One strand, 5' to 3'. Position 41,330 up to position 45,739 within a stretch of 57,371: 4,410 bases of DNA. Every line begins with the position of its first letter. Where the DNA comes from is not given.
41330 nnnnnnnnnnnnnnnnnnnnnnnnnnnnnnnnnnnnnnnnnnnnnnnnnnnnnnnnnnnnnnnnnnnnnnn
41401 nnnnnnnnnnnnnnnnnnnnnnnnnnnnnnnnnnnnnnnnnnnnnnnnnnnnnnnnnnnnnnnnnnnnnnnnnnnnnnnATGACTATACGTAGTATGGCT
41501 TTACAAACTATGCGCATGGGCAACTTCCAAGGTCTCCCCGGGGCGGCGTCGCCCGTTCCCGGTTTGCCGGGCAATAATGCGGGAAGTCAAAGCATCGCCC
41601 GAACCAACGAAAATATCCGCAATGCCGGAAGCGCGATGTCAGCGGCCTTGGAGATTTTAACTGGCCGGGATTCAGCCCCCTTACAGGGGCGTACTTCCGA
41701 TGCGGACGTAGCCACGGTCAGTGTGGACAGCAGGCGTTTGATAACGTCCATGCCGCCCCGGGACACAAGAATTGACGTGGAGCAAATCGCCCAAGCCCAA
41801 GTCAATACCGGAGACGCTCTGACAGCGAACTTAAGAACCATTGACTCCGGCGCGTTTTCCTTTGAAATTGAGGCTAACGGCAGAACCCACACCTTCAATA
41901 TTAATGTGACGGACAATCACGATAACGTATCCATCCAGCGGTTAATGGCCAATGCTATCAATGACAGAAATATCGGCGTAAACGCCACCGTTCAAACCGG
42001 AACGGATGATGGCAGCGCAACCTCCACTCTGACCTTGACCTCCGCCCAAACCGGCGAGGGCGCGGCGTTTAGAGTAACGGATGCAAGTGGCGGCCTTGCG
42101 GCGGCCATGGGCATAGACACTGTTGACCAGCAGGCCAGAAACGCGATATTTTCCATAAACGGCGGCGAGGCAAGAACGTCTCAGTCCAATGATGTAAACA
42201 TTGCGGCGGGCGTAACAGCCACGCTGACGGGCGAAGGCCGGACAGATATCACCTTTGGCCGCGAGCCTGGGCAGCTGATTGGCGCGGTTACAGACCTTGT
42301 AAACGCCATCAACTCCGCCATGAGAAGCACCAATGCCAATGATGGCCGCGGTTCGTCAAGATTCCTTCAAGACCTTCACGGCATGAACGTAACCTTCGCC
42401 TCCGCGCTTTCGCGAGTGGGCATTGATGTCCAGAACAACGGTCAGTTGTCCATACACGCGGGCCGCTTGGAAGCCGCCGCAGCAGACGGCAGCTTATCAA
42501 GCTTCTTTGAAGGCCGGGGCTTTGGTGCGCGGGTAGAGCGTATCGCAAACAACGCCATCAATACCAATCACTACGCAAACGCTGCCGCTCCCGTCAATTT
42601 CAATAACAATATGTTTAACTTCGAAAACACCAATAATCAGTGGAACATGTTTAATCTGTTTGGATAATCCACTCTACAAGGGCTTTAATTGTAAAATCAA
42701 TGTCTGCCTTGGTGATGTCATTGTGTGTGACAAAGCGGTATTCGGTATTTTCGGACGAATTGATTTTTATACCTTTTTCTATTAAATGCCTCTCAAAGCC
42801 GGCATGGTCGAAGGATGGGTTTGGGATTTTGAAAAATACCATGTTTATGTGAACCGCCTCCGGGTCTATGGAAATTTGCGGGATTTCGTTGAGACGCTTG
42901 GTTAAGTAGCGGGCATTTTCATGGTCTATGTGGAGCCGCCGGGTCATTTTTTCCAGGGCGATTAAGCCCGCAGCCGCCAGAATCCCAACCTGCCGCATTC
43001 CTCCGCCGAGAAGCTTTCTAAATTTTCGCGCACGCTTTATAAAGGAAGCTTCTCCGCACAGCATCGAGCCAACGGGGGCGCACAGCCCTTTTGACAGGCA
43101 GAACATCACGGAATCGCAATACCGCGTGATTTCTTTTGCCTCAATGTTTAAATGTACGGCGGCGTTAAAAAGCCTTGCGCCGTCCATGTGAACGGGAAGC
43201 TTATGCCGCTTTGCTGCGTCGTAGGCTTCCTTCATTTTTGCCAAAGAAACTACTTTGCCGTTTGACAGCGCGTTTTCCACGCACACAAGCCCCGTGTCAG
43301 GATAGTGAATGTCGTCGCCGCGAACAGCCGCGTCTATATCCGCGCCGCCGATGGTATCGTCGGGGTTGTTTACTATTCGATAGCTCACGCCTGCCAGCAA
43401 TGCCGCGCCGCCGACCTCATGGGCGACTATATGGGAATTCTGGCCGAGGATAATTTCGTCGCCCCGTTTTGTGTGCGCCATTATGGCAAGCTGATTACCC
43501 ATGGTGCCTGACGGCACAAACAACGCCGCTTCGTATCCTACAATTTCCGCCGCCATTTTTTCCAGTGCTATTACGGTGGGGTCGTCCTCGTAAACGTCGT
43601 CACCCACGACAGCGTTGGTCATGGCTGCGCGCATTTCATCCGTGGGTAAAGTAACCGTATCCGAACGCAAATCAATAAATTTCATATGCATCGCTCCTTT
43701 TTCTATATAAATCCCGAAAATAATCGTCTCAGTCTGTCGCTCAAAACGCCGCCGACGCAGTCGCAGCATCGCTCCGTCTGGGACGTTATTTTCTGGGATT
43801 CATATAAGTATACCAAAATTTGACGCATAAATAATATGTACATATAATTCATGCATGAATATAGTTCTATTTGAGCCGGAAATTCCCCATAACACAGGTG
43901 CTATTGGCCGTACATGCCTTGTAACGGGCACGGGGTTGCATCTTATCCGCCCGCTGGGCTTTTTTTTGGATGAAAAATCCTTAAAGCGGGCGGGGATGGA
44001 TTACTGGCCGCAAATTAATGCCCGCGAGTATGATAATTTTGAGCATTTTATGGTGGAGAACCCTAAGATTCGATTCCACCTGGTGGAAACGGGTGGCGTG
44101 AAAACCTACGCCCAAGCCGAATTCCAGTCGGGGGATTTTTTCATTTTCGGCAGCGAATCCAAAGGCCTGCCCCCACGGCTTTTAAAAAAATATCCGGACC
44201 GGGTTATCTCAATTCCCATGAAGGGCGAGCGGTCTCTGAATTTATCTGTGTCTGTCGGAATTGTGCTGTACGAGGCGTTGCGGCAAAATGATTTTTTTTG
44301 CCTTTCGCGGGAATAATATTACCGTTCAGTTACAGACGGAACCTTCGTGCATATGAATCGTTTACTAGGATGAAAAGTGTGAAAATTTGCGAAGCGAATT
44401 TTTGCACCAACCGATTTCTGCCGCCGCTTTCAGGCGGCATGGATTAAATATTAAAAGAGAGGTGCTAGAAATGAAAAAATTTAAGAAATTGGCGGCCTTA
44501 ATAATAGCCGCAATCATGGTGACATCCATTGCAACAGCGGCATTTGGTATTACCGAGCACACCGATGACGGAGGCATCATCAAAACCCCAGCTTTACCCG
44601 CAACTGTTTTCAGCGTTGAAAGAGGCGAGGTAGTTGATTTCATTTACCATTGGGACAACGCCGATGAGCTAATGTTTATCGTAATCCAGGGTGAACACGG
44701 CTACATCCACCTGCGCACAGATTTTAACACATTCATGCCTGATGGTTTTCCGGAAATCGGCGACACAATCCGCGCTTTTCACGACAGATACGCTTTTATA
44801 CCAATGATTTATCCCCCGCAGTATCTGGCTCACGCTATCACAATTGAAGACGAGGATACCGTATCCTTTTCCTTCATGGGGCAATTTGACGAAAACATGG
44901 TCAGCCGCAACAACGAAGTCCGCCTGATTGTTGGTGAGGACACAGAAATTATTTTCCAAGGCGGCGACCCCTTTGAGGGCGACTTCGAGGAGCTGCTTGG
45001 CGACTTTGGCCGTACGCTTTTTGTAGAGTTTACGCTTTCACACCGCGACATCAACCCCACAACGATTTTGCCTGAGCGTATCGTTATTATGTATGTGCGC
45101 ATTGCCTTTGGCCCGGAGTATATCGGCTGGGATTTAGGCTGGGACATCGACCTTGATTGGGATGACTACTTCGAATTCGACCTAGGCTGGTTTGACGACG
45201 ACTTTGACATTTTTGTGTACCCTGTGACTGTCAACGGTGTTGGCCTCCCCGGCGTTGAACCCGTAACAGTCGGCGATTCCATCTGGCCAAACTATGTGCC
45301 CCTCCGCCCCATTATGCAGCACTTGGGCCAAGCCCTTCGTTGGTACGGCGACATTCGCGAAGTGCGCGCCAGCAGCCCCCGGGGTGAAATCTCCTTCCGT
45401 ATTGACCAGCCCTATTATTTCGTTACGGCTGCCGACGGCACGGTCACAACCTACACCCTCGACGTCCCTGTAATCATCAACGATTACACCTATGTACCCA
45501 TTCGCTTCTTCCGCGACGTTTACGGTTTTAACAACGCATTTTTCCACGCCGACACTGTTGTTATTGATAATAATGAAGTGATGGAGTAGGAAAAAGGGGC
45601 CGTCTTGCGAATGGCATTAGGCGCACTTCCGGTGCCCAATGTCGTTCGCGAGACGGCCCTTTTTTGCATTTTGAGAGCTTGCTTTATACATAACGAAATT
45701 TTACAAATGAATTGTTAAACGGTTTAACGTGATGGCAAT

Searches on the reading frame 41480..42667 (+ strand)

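Call 6: search_protein_families(library=pfam, proteins=[window:41480-42667:+], max_evalue=0.01)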
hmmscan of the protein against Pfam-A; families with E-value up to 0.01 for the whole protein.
window:41480-42667:+ (395 aa): 0 families

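Call 7: search_protein_families(library=ncbifam, proteins=[window:41480-42667:+], max_evalue=0.1)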
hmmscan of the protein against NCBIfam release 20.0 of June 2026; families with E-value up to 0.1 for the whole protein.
window:41480-42667:+ (395 aa): 3 families
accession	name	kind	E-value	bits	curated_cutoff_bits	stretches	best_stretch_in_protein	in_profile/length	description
NF005833.0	PRK07737.1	equivalog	1.2e-09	37.8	444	1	90-285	90-292/501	flagellar hook-associated protein 2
NF009400.1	PRK12765.1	equivalog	3.8e-08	32.3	448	2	68-199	75-199/596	flagellar filament capping protein FliD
NF005188.0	PRK06664.1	equivalog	0.00047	18.6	469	1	94-212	95-201/661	flagellar hook-associated protein FliD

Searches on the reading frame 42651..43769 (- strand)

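Call 6: search_protein_families(library=pfam, proteins=[window:42651-43769:-], max_evalue=0.01)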
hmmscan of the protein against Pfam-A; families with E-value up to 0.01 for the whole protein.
window:42651-43769:- (372 aa): 5 families
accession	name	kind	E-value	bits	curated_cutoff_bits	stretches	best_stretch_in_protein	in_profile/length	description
PF01212.27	Beta_elim_lyase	-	1.2e-106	356.7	27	1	33-314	1-286/288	Beta-eliminating lyase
PF01041.23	DegT_DnrJ_EryC1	-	2e-08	34.3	19.8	1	45-116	5-77/360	DegT/DnrJ/EryC1/StrS aminotransferase family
PF00266.25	Aminotran_5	-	1.1e-06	28.4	21.5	1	81-260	63-232/371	Aminotransferase class-V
PF00155.27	Aminotran_1_2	-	2.3e-06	27.5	19.7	1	60-334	38-328/361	Aminotransferase class I and II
PF01053.26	Cys_Met_Meta_PP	-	0.00067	18.8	27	1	63-118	51-106/381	Cys/Met metabolism PLP-dependent enzyme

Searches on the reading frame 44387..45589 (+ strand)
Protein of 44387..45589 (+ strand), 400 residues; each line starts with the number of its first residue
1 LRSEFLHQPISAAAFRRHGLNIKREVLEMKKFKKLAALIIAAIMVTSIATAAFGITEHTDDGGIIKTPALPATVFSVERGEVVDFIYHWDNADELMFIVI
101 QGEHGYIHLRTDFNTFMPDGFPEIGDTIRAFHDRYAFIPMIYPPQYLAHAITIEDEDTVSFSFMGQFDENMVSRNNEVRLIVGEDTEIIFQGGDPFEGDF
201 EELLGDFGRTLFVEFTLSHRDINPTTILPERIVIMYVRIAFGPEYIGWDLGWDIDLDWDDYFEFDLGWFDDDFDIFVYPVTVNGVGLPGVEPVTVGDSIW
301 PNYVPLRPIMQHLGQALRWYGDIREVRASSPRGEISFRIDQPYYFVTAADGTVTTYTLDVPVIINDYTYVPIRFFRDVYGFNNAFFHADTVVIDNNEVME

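Call 56: search_protein_families(library=pfam, proteins=[window:44387-45589:+], max_evalue=0.00001)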
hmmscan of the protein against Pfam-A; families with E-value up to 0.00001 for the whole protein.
window:44387-45589:+ (400 aa): 1 family
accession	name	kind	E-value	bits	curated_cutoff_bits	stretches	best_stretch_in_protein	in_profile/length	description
PF07833.16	Cu_amine_oxidN1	-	8.6e-12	45.4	24.2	1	303-382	21-96/108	Copper amine oxidase N-terminal domain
